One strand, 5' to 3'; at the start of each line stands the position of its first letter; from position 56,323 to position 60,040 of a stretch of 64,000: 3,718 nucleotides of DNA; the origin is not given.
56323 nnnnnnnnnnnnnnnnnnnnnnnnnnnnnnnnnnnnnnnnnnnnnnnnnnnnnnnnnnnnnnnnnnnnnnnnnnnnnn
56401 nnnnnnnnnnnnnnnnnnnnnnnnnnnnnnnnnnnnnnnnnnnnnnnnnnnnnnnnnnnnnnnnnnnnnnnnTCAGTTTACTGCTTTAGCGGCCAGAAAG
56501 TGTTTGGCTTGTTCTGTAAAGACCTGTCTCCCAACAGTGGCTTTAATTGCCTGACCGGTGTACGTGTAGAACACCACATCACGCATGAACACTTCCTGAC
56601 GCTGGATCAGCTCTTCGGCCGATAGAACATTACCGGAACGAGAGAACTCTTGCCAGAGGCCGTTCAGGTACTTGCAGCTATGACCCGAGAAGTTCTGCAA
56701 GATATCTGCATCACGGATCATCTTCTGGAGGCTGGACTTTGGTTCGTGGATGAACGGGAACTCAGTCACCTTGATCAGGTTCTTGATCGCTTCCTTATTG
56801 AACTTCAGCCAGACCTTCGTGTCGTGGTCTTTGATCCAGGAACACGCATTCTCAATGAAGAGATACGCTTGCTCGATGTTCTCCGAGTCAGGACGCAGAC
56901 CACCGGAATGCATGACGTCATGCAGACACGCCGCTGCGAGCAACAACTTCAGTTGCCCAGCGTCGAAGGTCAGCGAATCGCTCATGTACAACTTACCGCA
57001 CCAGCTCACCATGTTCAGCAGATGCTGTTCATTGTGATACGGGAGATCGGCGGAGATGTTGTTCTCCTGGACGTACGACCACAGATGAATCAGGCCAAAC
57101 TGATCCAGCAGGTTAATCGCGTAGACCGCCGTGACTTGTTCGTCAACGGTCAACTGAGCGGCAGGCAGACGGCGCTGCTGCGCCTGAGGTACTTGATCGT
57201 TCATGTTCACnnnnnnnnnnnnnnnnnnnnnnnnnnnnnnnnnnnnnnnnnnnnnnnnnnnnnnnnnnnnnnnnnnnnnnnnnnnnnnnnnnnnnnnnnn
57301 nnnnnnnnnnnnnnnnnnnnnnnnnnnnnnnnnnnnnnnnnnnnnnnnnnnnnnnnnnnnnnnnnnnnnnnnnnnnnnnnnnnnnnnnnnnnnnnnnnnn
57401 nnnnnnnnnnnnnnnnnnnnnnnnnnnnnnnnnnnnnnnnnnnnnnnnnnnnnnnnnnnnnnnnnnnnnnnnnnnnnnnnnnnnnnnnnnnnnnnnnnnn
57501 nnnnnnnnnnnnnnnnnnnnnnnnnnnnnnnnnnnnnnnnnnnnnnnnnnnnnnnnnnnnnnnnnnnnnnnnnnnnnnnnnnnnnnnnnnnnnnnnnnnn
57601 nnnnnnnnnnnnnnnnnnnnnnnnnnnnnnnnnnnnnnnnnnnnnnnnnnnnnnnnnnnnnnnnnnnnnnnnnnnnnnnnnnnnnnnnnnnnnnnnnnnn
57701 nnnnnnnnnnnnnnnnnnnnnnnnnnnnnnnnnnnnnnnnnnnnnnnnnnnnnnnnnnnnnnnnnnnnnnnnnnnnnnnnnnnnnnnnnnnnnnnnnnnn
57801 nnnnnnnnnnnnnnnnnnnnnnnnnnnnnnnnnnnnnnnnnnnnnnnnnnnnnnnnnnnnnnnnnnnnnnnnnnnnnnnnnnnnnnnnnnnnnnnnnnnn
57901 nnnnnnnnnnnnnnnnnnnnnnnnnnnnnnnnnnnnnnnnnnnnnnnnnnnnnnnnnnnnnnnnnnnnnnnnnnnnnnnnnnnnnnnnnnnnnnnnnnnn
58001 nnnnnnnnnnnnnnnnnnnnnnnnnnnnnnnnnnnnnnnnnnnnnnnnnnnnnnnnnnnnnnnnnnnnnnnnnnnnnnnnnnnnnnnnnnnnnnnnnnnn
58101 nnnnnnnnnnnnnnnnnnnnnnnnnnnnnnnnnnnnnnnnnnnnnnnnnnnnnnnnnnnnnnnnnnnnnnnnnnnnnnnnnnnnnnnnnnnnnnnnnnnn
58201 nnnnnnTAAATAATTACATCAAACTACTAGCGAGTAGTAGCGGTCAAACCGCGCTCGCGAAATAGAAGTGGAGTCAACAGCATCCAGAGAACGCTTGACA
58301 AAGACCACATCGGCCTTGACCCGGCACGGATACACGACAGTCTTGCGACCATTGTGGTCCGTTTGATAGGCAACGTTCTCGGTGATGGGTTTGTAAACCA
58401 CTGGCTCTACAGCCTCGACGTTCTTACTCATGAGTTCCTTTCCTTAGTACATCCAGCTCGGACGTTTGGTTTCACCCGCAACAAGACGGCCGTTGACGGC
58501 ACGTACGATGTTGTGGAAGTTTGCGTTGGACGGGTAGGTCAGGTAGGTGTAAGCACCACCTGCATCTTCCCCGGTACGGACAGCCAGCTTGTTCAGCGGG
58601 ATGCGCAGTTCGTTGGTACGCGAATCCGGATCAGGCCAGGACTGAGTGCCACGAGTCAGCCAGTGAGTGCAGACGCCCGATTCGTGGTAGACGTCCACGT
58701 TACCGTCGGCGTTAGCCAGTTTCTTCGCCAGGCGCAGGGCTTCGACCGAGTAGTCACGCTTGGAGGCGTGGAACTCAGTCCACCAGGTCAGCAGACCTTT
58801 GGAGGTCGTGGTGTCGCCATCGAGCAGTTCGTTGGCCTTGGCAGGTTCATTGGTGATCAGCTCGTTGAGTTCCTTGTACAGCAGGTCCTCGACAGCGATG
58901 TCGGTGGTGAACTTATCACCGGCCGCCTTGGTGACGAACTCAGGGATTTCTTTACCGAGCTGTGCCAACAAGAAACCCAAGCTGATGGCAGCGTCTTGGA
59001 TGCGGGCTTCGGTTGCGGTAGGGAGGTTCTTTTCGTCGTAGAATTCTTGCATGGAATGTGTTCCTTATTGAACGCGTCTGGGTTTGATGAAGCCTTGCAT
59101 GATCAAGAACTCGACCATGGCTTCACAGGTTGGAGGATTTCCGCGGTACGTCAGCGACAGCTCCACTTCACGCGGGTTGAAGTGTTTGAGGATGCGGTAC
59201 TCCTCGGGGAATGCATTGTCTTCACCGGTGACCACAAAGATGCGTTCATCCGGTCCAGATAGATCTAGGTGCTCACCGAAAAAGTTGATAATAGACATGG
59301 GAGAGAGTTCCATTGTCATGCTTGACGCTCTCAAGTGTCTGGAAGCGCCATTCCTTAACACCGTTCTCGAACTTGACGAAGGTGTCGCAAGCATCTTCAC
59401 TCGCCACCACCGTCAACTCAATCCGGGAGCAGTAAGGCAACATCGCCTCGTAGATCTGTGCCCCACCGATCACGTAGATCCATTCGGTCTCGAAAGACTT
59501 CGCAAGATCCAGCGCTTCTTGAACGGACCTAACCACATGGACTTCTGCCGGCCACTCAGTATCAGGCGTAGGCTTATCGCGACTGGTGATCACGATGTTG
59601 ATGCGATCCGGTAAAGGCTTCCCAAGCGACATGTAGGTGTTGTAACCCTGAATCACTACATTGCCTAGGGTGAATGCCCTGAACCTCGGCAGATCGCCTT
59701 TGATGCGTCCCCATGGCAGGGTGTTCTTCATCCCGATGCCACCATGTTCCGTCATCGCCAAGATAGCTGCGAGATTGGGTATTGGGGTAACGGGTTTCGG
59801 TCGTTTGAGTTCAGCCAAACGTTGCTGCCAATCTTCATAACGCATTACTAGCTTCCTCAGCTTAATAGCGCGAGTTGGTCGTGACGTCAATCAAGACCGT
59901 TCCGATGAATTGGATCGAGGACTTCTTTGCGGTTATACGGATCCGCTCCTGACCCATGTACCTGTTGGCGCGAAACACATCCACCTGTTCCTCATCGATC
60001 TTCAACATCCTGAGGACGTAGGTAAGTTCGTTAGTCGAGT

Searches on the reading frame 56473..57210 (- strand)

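Call 16: search_protein_families(library=pfam, proteins=[window:56473-57210:-], max_evalue=0.01)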
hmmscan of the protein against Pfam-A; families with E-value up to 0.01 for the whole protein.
window:56473-57210:- (245 aa): 2 families
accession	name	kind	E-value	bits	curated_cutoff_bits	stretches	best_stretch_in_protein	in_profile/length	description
PF24391.1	HD-CE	-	0.0019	18.4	27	1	59-128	7-83/263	HD-CE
PF01966.28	HD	-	0.0058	17.3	22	1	62-173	3-115/116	HD domain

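Call 53: search_protein_families(library=phrogs, proteins=[window:56473-57210:-], max_evalue=0.001)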
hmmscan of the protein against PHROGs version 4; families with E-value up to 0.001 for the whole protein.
window:56473-57210:- (245 aa): 1 family
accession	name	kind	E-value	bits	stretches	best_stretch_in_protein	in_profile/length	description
phrog_16069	-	other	1.7e-40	139.9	1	16-225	5-222/245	phosphohydrolase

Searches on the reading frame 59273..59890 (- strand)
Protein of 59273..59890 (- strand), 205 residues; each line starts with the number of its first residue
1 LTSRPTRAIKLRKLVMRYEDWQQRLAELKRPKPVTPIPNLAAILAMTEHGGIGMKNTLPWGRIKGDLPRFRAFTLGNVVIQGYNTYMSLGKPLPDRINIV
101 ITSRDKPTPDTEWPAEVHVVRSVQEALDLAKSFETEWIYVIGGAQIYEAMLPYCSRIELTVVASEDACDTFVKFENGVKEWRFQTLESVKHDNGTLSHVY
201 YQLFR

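Call 16: search_protein_families(library=pfam, proteins=[window:59273-59890:-], max_evalue=0.01)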
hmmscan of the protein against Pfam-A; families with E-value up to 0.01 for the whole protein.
window:59273-59890:- (205 aa): 1 family
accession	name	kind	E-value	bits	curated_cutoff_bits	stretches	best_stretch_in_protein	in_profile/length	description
PF00186.24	DHFR_1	-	1.6e-35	122.6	25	1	40-195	2-148/159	Dihydrofolate reductase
